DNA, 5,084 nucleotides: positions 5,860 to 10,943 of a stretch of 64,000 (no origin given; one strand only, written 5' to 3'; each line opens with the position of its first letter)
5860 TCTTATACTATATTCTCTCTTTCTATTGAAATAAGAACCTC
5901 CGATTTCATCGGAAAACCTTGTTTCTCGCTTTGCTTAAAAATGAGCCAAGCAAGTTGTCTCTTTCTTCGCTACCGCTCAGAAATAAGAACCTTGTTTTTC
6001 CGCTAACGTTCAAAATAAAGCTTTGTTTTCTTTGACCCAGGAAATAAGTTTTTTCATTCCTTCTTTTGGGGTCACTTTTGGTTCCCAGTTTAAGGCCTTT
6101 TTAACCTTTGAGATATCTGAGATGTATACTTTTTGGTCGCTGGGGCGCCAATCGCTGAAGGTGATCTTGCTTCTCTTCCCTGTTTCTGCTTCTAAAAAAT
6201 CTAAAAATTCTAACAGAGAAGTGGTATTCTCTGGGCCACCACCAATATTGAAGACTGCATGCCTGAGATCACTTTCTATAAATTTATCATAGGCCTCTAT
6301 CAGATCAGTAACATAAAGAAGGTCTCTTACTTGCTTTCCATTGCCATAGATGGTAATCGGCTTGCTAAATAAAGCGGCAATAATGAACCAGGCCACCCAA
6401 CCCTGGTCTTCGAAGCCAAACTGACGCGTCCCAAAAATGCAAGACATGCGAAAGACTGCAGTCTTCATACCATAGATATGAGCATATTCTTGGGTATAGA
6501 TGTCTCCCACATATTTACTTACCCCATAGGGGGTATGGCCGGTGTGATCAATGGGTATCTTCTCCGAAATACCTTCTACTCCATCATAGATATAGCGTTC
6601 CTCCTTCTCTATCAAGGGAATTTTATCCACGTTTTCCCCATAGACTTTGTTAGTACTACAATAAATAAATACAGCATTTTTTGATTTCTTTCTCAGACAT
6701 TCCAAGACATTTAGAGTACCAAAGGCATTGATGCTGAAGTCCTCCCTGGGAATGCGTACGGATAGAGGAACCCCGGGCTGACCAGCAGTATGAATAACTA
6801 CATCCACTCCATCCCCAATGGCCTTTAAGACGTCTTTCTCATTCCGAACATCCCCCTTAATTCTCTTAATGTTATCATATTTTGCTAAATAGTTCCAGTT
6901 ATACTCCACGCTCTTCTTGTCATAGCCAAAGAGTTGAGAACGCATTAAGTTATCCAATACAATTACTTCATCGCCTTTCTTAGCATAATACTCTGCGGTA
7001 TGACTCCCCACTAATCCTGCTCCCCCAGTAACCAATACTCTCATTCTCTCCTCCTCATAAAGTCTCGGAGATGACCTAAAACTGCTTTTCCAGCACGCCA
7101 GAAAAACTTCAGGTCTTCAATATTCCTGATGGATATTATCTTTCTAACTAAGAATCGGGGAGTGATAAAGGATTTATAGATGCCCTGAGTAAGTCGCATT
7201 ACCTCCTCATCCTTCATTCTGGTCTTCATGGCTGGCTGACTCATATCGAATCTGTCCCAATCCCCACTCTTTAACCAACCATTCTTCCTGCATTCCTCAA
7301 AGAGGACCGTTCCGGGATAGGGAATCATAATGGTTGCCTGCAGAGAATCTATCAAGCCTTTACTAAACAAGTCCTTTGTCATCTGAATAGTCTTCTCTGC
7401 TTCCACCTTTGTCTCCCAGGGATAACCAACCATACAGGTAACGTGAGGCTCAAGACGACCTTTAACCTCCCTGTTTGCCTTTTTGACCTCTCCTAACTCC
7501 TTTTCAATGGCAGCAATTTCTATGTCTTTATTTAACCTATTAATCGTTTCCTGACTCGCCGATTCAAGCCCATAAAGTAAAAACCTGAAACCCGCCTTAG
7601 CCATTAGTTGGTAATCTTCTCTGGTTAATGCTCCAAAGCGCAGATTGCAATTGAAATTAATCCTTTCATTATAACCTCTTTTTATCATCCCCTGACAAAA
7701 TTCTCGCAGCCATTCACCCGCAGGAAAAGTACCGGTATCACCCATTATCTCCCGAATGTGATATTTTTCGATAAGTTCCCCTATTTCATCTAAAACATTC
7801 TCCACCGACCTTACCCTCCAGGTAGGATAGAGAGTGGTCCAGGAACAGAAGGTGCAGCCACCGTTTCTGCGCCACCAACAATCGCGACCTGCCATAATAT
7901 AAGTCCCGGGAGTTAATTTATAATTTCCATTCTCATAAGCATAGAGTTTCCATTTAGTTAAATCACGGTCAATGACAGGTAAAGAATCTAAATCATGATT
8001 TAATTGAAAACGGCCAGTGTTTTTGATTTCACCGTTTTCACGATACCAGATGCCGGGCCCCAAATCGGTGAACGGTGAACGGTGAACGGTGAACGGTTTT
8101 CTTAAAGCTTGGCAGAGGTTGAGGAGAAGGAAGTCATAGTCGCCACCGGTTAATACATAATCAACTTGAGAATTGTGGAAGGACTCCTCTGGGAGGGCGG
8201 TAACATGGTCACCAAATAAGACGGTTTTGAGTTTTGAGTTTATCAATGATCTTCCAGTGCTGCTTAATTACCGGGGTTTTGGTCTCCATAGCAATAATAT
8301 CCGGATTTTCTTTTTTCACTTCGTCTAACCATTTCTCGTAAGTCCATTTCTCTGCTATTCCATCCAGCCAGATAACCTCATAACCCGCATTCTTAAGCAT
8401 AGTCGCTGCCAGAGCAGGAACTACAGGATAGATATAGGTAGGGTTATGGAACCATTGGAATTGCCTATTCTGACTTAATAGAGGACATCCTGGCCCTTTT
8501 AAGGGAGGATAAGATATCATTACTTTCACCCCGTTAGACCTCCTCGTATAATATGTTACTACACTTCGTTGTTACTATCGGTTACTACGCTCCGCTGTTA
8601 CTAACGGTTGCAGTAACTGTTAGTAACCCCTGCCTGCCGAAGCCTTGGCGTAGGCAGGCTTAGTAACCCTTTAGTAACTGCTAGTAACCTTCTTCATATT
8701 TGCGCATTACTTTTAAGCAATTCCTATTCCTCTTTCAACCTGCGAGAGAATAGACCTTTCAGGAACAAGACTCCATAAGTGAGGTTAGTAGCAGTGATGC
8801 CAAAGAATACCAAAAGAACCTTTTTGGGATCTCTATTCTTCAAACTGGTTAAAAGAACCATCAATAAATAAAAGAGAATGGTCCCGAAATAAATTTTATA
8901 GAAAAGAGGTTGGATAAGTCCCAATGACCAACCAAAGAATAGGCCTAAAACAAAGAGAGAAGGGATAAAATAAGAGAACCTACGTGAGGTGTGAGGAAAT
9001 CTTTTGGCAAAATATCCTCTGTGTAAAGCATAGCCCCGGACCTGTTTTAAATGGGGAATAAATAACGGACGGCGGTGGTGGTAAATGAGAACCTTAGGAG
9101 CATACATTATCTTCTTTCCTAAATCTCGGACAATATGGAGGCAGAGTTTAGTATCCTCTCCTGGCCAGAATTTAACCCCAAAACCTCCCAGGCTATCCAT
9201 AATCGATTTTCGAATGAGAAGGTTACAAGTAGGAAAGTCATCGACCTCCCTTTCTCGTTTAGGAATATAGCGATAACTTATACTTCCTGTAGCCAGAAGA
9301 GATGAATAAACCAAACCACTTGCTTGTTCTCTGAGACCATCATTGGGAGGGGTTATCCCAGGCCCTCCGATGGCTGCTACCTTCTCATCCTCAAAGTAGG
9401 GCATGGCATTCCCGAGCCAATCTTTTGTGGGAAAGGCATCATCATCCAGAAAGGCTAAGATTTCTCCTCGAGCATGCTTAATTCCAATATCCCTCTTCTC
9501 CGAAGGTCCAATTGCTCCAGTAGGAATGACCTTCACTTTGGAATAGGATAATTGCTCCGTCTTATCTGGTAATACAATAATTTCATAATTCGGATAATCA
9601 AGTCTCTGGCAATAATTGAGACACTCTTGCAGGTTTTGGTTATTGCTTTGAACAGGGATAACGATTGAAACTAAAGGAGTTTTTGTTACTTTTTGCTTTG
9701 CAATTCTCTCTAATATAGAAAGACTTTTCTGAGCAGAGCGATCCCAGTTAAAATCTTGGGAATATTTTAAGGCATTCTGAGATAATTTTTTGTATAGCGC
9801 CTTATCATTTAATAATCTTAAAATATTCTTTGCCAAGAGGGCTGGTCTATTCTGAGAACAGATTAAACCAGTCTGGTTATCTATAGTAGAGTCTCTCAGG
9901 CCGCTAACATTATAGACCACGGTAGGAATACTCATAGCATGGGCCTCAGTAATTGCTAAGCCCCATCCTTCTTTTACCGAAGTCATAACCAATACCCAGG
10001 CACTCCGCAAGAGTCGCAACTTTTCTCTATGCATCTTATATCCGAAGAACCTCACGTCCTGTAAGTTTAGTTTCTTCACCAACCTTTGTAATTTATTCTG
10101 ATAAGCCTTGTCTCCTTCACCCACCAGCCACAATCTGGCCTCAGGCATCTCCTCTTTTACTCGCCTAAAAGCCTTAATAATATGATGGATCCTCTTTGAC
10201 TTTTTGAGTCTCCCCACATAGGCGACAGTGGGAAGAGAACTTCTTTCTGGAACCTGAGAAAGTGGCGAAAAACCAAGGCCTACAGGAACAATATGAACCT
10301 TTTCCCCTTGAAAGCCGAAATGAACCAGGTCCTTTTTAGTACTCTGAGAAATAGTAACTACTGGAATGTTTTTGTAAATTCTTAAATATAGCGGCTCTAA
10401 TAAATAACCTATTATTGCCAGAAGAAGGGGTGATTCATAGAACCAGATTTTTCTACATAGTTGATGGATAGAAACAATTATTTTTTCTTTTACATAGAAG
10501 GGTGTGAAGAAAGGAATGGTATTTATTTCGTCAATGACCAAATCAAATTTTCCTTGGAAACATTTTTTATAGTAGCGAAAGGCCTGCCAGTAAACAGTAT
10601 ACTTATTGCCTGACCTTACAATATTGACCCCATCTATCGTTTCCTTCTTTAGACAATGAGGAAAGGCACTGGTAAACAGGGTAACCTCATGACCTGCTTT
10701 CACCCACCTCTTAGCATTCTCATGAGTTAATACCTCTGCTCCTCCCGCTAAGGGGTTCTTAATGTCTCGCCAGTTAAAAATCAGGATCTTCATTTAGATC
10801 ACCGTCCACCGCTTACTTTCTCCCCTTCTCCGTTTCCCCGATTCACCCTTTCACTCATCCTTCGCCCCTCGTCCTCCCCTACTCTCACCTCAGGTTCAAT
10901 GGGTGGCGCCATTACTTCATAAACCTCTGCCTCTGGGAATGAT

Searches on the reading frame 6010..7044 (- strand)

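Call 76: search_protein_families(library=pfam, proteins=[window:6010-7044:-], max_evalue=0.00001)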
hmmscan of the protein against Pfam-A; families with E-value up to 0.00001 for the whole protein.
window:6010-7044:- (344 aa): 6 families
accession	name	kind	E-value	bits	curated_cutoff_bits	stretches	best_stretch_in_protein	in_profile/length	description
PF01370.27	Epimerase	-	1.1e-47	162.9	20.9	1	3-268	1-240/240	NAD dependent epimerase/dehydratase family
PF16363.11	GDP_Man_Dehyd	-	2.6e-44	152.5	27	1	4-332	1-331/332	GDP-mannose 4,6 dehydratase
PF01073.25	3Beta_HSD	-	1.4e-14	54.3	22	1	4-154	1-139/280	3-beta hydroxysteroid dehydrogenase/isomerase family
PF02719.21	Polysacc_synt_2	-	7.5e-12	45.5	20.2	1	3-134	1-131/293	Polysaccharide biosynthesis protein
PF07993.18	NAD_binding_4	-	2.5e-11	43.6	20.1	1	5-217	1-221/258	Male sterility protein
PF04321.23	RmlD_sub_bind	-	8.6e-08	32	27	1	1-210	1-158/287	RmlD substrate binding domain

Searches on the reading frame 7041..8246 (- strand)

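Call 76: search_protein_families(library=pfam, proteins=[window:7041-8246:-], max_evalue=0.00001)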
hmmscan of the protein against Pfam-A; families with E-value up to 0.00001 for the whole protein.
window:7041-8246:- (401 aa): 1 family
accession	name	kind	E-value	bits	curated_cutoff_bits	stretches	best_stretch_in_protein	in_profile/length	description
PF04055.27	Radical_SAM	-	1.1e-10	42.4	29.5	1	128-288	8-164/166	Radical SAM superfamily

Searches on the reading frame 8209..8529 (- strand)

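Call 76: search_protein_families(library=pfam, proteins=[window:8209-8529:-], max_evalue=0.00001)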
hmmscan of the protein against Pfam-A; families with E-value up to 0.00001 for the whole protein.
window:8209-8529:- (106 aa): 1 family
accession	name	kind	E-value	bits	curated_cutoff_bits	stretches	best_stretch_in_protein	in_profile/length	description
PF02310.24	B12-binding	-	9.5e-06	25.9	32.1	0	39-102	18-79/121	B12 binding domain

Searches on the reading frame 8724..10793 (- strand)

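Call 76: search_protein_families(library=pfam, proteins=[window:8724-10793:-], max_evalue=0.00001)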
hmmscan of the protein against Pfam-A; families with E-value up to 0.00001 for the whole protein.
window:8724-10793:- (689 aa): 7 families
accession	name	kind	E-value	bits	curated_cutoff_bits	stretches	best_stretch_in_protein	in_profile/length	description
PF00534.26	Glycos_transf_1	-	2.1e-37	128.7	26.4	1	185-343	13-171/172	Glycosyl transferases group 1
PF13692.12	Glyco_trans_1_4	-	9.8e-29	100.9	27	1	188-330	2-142/142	Glycosyl transferases group 1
PF00535.33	Glycos_transf_2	-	1.8e-17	64.2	23.3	1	376-532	1-164/168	Glycosyl transferase family 2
PF20706.3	GT4-conflict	-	3.2e-14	53.2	26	1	160-301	168-318/385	Family 4 Glycosyltransferase in conflict systems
PF13439.12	Glyco_transf_4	-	3.5e-14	53.6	28.5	1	17-172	2-165/170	Glycosyltransferase Family 4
PF13641.12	Glyco_tranf_2_3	-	1.6e-11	45.1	27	1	375-575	3-214/230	Glycosyltransferase like family 2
PF13632.12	Glyco_trans_2_3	-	7e-09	36.2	27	1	447-647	3-197/198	Glycosyl transferase family group 2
